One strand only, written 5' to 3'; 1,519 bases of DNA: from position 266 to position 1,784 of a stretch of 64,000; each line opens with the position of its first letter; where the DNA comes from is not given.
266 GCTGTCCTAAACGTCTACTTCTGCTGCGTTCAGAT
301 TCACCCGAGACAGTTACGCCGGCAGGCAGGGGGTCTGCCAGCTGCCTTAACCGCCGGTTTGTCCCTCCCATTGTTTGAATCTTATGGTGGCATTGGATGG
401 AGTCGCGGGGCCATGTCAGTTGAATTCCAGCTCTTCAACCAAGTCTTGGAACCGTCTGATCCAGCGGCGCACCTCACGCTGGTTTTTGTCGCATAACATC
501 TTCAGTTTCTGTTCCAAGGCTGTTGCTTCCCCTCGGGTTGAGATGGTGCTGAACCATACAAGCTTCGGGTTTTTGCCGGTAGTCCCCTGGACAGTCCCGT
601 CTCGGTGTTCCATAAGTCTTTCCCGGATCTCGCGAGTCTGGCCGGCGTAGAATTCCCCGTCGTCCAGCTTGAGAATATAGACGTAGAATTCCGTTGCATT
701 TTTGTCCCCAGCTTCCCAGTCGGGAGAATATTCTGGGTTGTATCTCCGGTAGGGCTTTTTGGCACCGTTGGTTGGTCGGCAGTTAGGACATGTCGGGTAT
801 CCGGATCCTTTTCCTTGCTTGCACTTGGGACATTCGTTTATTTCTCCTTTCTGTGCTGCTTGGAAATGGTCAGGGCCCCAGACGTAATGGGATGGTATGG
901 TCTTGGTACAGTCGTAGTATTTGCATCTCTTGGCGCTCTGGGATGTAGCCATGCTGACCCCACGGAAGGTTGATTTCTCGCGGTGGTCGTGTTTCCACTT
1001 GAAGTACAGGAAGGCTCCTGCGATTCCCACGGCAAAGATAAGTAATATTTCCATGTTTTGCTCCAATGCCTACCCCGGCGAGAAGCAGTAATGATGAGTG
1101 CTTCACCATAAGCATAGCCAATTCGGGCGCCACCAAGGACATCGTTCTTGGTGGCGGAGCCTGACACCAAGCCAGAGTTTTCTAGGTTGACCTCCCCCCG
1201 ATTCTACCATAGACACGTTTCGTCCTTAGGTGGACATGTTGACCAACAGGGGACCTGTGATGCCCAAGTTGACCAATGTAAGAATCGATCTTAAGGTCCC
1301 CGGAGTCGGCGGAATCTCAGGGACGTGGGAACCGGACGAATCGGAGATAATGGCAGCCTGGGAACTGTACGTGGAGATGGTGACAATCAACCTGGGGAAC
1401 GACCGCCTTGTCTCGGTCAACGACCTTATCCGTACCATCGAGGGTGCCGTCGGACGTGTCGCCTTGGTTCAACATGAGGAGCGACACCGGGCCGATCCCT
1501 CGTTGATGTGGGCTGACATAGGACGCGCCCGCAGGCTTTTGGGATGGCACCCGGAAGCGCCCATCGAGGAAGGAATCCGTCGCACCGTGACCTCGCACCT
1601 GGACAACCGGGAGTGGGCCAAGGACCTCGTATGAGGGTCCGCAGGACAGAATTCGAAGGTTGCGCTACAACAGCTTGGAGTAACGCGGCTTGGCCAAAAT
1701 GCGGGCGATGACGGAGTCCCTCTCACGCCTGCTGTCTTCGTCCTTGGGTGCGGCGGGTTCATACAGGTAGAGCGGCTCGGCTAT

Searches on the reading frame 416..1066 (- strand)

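Call 9: search_protein_families(library=pfam, proteins=[window:416-1066:-], max_evalue=0.01)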
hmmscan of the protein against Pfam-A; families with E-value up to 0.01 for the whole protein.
window:416-1066:- (216 aa): 1 family
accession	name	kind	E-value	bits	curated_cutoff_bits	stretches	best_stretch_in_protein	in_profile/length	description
PF01541.30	GIY-YIG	-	8.5e-09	36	22.6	1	127-191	2-71/78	GIY-YIG catalytic domain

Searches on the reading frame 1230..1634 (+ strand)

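Call 9: search_protein_families(library=pfam, proteins=[window:1230-1634:+], max_evalue=0.01)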
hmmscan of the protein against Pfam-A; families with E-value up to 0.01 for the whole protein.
window:1230-1634:+ (134 aa): 1 family
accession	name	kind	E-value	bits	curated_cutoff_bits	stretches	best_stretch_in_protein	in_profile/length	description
PF16363.11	GDP_Man_Dehyd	-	0.00062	19.8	27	1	76-119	288-332/332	GDP-mannose 4,6 dehydratase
